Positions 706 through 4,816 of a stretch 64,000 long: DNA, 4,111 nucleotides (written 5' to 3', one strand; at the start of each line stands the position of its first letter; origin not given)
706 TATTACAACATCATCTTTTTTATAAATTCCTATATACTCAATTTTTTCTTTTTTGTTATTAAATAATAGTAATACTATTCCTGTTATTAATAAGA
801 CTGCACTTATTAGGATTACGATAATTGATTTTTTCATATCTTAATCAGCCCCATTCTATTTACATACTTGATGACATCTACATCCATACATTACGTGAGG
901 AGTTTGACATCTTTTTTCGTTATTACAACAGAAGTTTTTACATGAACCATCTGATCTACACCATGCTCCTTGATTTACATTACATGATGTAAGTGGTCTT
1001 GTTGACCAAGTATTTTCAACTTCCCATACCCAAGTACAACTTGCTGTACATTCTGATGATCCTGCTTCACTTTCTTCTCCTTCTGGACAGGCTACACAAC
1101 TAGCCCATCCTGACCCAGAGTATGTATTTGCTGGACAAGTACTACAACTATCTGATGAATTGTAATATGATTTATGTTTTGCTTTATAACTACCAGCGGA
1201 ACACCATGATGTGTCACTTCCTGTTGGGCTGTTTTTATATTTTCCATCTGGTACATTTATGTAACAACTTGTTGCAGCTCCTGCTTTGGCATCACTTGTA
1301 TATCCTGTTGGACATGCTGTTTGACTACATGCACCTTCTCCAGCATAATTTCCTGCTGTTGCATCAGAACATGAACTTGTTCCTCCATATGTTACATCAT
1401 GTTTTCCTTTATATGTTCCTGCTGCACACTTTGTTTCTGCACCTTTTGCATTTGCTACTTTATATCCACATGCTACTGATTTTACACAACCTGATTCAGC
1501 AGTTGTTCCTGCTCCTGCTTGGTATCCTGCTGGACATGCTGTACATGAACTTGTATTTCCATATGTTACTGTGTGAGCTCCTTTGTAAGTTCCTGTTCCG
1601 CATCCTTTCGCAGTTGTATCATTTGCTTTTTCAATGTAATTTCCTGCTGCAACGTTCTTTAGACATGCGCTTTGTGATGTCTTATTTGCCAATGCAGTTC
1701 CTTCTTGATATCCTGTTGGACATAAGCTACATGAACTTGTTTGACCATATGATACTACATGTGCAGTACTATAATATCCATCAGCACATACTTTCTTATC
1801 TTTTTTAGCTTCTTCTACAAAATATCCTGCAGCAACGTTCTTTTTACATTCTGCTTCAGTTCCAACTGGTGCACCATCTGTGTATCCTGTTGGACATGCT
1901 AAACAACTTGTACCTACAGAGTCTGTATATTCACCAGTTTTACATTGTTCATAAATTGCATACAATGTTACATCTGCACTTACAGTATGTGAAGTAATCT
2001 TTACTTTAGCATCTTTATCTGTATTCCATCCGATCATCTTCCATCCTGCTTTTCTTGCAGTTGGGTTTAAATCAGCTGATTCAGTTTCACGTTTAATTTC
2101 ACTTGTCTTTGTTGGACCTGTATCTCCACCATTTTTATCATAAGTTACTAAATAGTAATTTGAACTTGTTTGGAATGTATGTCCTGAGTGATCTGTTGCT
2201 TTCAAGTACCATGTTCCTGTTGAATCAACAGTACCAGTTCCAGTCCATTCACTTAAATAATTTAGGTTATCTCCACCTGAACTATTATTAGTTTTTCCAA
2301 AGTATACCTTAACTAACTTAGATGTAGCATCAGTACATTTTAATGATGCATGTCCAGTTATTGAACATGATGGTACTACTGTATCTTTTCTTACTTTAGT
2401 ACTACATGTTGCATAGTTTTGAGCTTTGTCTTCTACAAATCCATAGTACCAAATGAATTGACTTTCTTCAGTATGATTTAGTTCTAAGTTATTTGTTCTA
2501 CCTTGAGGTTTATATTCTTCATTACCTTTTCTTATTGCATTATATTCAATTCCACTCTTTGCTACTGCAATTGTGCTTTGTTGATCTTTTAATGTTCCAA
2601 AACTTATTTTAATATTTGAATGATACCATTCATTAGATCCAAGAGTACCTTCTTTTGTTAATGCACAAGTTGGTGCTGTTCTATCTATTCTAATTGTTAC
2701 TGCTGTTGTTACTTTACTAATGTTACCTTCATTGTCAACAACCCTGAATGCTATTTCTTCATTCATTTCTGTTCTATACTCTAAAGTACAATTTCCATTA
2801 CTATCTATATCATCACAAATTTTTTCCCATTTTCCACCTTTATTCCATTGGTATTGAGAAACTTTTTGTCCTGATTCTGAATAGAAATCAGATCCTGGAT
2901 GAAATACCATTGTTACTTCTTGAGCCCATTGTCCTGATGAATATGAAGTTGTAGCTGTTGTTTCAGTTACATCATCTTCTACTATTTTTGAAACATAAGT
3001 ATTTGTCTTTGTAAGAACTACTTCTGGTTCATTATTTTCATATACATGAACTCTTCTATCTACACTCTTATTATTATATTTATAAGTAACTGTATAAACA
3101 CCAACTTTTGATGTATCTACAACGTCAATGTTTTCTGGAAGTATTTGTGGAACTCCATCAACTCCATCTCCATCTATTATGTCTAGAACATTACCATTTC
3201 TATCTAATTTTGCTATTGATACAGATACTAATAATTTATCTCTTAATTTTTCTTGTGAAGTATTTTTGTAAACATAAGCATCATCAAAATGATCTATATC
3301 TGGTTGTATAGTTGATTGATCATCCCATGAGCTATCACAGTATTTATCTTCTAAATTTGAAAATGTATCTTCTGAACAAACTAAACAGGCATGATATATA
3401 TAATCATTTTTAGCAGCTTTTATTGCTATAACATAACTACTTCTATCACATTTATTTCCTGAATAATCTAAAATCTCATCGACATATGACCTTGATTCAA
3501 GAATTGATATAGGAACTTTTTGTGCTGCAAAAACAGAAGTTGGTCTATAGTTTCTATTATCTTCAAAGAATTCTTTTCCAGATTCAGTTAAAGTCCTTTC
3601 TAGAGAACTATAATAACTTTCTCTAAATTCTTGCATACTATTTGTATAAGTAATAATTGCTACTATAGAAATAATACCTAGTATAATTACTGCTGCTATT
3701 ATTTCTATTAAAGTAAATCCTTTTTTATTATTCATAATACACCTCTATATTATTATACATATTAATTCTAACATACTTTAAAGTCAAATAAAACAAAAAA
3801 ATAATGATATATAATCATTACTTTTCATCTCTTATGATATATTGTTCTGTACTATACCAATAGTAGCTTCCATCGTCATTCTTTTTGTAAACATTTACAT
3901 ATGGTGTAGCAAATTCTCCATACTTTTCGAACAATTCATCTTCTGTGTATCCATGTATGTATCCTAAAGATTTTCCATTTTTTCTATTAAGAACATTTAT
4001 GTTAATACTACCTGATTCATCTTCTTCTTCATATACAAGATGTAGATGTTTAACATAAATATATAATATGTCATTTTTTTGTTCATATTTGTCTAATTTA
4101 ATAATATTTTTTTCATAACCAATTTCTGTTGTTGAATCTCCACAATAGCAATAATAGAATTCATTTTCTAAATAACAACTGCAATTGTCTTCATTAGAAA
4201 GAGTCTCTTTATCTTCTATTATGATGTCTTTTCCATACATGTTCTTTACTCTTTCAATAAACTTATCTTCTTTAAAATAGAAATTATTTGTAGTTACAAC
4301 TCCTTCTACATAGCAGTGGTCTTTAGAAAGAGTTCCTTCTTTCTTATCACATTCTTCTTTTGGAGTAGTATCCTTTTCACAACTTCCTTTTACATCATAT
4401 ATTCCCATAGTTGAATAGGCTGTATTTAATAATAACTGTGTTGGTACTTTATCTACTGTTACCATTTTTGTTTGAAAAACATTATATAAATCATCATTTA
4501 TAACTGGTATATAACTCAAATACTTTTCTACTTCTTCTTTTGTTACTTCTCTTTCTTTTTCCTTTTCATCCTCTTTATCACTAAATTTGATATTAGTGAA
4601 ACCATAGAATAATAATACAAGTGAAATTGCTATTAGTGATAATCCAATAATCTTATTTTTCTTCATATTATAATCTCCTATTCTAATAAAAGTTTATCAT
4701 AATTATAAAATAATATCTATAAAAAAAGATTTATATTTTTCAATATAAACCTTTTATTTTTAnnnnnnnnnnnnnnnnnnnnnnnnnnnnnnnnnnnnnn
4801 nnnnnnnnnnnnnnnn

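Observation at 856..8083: Tandem paralogous ~1000-aa proteins with prepilin-type N-termini: unusually large modular pilin candidates with no pilus machinery nearby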

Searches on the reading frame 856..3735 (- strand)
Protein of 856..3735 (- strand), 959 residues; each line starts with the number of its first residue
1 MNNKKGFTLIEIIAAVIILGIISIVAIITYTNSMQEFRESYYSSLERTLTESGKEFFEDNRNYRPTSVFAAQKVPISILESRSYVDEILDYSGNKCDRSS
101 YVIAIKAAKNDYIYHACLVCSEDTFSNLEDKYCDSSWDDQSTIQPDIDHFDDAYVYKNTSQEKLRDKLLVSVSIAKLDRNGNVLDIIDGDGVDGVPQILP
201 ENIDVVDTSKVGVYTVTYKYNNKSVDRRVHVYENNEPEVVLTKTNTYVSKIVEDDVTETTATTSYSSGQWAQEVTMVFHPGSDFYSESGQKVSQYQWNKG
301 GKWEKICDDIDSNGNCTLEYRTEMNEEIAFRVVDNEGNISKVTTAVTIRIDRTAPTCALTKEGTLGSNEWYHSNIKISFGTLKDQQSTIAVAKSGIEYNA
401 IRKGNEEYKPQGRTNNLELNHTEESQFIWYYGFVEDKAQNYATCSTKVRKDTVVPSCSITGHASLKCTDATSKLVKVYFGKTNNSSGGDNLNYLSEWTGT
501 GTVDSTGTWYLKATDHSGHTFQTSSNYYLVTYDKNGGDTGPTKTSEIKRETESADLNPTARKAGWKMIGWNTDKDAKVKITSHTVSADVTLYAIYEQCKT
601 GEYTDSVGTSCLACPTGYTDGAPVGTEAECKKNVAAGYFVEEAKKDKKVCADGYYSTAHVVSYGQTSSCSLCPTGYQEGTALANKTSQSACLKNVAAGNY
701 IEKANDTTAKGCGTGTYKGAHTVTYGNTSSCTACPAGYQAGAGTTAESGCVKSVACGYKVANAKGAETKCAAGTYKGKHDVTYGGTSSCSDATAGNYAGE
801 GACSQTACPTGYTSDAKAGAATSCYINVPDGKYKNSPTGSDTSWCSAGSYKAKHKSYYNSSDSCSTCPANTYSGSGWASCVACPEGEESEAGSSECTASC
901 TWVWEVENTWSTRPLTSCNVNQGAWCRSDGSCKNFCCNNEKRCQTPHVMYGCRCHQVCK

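Call 3: search_protein_families(library=pfam, proteins=[window:856-3735:-], max_evalue=0.01)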
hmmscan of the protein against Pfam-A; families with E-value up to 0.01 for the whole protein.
window:856-3735:- (959 aa): 3 families
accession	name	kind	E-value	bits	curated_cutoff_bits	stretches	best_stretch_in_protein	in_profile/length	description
PF09479.16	Flg_new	-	1.1e-09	38.8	27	1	528-593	1-64/65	Listeria-Bacteroides repeat domain (List_Bact_rpt)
PF07963.17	N_methyl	-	1.3e-06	28.1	21.2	1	1-26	1-26/27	Prokaryotic N-terminal methylation motif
PF07523.18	Big_3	-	0.00016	22.3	21.2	1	176-231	13-68/68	Bacterial Ig-like domain (group 3)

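Call 4: search_protein_families(library=ncbifam, proteins=[window:856-3735:-], max_evalue=0.01)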
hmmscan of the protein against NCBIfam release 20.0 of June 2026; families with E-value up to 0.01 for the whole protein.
window:856-3735:- (959 aa): 4 families
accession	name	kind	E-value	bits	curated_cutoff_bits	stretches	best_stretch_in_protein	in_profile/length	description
TIGR02532.1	IV_pilin_GFxxxE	domain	1.7e-05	24.4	16.3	1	4-27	1-24/24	prepilin-type N-terminal cleavage/methylation domain-containing protein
NF041013.1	T4P_ComGE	equivalog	0.001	19.2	49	1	2-36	1-35/83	competence type IV pilus minor pilin ComGE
NF007862.0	PRK10574.1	equivalog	0.001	19.2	138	1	1-35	1-35/145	prepilin peptidase-dependent pilin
NF047446.1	barrel_OmpL47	domain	0.0078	16.7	40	0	282-346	12-65/68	OmpL47-type beta-barrel domain-containing protein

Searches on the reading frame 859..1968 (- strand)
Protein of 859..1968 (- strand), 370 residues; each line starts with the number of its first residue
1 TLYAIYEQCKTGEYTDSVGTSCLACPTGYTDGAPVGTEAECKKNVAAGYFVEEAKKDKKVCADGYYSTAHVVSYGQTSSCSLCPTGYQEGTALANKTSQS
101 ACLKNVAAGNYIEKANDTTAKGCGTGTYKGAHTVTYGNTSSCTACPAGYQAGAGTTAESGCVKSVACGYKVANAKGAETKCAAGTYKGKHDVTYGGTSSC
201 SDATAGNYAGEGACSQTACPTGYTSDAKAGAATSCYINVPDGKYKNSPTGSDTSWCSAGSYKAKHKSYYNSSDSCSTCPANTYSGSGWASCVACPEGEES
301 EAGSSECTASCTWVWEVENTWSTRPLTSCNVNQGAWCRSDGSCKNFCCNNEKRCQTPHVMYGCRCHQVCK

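Call 59: search_protein_families(library=pfam, proteins=[window:859-1968:-], max_evalue=0.1)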
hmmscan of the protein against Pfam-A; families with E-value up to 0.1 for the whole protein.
window:859-1968:- (370 aa): 3 families
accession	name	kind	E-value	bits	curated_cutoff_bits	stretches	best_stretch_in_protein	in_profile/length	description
PF23091.2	TNFR_ELAPOR1_6th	-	0.011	16.1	33.2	1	268-300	7-38/41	ELAPOR1-like, TNF receptor-like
PF07562.20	NCD3G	-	0.032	14.5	38.9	1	256-299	10-53/54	Nine Cysteines Domain of family 3 GPCR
PF07699.19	Ephrin_rec_like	-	0.04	14.1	23.1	0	268-301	3-38/48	Tyrosine-protein kinase ephrin type A/B receptor-like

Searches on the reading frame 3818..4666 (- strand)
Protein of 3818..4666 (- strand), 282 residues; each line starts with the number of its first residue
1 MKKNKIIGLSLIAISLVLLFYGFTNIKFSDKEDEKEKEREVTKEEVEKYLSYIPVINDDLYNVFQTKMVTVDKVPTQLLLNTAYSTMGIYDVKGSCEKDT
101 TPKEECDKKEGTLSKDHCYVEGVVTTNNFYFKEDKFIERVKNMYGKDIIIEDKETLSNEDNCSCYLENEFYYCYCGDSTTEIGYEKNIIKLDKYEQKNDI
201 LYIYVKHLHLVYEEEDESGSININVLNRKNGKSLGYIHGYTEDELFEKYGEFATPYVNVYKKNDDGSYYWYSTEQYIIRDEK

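Call 3: search_protein_families(library=pfam, proteins=[window:3818-4666:-], max_evalue=0.01)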
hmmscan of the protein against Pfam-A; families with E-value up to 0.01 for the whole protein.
window:3818-4666:- (282 aa): 0 families

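Call 4: search_protein_families(library=ncbifam, proteins=[window:3818-4666:-], max_evalue=0.01)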
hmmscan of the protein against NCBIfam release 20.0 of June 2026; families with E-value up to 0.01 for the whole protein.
window:3818-4666:- (282 aa): 0 families

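Call 77: find_homologous_proteins(query=window:3818-4666:-, max_evalue=0.001)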
Query window:3818-4666:- (282 aa): 1 proteins with E <= 0.001 among 933 candidates.
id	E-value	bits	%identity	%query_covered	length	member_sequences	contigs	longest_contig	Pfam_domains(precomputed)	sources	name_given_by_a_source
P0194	5.4e-183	625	100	100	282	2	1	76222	-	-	-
